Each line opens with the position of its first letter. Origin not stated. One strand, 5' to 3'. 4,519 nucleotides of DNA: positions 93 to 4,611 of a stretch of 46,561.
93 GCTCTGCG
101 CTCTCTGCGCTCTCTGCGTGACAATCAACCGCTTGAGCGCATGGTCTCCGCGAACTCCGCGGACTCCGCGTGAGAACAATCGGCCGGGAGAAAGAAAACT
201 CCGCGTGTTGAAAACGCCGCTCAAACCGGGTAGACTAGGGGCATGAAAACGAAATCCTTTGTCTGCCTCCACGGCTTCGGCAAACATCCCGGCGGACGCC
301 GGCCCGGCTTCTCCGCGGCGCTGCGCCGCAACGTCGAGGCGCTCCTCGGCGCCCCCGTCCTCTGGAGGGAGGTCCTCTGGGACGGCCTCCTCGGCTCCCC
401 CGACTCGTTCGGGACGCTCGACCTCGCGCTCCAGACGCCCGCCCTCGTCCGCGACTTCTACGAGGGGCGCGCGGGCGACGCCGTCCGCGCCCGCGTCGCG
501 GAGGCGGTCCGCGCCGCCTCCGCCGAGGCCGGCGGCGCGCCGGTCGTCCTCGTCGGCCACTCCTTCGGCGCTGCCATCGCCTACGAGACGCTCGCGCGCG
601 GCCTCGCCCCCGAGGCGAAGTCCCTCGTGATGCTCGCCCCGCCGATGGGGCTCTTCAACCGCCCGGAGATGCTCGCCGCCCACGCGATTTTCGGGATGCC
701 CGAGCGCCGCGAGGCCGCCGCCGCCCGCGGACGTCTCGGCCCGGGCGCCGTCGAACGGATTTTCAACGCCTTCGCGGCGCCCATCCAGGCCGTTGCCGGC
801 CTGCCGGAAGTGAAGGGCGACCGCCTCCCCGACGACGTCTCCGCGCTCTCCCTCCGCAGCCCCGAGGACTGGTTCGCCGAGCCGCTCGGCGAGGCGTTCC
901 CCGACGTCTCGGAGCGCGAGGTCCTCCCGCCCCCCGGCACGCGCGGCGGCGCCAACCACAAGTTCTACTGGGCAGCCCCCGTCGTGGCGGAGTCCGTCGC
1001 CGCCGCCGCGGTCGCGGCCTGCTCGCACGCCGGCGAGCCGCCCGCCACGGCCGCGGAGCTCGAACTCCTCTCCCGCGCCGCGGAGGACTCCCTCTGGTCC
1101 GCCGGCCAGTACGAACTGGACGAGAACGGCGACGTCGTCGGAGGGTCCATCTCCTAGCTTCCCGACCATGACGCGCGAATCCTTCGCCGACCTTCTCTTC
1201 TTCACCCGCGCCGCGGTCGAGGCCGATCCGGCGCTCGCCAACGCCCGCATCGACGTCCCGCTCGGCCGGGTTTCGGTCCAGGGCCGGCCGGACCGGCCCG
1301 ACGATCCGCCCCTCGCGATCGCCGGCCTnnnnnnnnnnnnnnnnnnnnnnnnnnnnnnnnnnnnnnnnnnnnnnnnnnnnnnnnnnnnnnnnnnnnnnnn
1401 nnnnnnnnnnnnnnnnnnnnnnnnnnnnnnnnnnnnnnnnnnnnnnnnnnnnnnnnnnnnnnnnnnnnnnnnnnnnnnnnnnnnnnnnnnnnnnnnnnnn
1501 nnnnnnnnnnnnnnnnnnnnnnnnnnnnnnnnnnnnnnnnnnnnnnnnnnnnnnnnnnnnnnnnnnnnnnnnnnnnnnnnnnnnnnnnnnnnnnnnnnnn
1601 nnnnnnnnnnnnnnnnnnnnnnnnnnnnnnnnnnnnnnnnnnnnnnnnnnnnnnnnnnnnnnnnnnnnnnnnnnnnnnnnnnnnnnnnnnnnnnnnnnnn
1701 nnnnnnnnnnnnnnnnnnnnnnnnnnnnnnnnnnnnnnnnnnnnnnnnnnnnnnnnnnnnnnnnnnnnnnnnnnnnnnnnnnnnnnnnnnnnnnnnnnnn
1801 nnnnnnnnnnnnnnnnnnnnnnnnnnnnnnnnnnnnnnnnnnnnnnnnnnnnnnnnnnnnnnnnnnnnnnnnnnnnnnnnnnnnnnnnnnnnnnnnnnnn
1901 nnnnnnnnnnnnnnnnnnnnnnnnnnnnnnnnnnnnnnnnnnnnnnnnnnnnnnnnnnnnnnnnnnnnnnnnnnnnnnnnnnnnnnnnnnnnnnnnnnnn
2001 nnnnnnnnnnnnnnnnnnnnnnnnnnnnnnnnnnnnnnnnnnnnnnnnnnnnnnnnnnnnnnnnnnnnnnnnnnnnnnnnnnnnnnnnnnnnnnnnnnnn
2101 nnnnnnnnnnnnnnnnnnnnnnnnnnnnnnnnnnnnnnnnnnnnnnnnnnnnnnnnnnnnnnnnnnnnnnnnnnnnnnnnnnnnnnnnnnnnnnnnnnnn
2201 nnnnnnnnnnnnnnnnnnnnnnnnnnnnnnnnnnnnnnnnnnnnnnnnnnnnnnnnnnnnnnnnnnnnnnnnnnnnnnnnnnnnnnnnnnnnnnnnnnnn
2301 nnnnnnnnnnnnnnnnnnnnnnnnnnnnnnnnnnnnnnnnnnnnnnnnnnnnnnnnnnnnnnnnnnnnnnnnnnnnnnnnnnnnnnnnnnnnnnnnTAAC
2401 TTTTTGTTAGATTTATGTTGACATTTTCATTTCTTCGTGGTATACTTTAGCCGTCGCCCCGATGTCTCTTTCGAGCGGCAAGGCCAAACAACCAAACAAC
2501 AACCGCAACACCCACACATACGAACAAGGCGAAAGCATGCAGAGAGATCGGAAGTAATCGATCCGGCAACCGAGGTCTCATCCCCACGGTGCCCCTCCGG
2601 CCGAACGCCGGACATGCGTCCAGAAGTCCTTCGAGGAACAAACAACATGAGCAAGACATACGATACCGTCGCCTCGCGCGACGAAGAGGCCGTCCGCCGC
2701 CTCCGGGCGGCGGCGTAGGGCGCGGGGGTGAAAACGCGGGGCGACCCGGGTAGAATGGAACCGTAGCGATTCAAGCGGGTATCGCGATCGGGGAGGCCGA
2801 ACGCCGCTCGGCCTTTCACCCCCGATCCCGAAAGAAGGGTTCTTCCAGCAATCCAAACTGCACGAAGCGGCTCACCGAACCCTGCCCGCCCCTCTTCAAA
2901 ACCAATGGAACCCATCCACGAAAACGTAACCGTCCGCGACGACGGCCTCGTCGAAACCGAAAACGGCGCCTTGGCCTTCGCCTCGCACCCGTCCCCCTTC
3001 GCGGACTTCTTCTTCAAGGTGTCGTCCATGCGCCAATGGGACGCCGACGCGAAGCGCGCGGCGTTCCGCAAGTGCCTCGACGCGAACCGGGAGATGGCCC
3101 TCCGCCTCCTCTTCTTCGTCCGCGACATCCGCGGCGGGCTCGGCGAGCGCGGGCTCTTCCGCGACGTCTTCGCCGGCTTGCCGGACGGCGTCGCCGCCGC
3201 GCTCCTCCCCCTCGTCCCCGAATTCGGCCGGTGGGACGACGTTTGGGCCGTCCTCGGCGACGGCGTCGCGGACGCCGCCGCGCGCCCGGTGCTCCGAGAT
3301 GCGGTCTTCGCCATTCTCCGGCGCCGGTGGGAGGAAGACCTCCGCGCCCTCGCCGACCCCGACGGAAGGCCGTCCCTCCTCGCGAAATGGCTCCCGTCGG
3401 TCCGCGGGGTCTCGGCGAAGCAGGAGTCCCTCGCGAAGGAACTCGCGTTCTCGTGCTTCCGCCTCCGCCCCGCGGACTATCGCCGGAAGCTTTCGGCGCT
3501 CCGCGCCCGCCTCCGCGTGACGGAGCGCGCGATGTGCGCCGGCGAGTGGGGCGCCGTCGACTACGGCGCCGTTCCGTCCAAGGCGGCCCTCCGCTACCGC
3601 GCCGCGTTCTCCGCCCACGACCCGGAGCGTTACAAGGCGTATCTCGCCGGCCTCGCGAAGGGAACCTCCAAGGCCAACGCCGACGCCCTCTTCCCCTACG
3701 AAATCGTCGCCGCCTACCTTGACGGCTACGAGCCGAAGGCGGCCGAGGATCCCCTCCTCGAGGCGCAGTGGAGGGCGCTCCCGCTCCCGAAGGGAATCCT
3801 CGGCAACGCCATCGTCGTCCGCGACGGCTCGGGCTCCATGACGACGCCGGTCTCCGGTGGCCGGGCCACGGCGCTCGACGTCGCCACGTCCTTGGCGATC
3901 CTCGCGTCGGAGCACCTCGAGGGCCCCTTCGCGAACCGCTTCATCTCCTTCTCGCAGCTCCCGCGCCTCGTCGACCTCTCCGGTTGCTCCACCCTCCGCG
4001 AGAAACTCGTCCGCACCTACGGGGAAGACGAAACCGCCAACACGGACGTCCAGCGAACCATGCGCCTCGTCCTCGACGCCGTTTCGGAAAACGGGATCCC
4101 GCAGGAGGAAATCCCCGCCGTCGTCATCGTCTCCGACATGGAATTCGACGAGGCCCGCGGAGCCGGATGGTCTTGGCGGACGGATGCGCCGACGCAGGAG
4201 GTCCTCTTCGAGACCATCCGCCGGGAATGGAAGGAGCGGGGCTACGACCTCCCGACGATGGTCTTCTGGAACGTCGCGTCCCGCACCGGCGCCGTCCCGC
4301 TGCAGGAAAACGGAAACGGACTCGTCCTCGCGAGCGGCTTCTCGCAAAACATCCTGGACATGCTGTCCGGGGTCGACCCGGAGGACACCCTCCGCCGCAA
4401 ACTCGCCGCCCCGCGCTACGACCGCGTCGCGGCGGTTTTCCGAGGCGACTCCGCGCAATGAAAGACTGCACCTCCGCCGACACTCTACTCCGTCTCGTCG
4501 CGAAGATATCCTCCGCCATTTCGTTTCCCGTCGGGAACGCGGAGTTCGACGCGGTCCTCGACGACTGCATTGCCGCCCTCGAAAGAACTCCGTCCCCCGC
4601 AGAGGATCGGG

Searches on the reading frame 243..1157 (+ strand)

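Call 100: search_protein_families(library=pfam, proteins=[window:243-1157:+], max_evalue=0.001)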
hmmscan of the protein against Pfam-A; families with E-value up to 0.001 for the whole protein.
window:243-1157:+ (304 aa): 4 families
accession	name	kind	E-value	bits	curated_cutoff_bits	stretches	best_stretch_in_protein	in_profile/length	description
PF12697.13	Abhydrolase_6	-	6.8e-05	24.1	26.3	1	6-228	1-172/217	Alpha/beta hydrolase family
PF00975.26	Thioesterase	-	0.00017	22.3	26.4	1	51-116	11-83/226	Thioesterase domain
PF12146.15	Hydrolase_4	-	0.00017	21.4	27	1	85-137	62-113/239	Serine aminopeptidase, S33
PF00561.26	Abhydrolase_1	-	0.00034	20.8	25.8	1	84-152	54-120/245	alpha/beta hydrolase fold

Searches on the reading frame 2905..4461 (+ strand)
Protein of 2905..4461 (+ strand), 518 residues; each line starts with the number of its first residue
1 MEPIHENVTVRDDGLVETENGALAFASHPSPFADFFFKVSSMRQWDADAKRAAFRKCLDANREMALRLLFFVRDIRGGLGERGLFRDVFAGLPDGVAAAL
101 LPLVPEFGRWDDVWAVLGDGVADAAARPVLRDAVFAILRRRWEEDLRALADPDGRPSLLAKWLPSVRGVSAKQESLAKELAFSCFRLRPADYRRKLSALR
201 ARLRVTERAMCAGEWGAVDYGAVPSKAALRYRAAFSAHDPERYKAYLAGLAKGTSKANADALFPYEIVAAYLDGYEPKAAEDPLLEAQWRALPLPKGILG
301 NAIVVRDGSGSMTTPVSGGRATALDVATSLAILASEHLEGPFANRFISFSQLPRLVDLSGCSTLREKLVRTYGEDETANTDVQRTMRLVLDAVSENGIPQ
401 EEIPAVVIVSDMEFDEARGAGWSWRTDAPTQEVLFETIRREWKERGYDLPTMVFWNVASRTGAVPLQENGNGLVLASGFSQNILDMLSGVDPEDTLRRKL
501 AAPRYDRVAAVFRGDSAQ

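Call 100: search_protein_families(library=pfam, proteins=[window:2905-4461:+], max_evalue=0.001)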
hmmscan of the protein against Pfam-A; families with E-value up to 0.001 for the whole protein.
window:2905-4461:+ (518 aa): 2 families
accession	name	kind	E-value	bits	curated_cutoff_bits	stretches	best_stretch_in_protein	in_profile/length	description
PF25043.1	DUF7788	-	6.7e-37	127.3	27.1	1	301-486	1-181/221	Domain of unknown function (DUF7788)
PF11443.14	DUF2828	-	2.1e-29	103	29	2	191-292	285-395/405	Domain of unknown function (DUF2828)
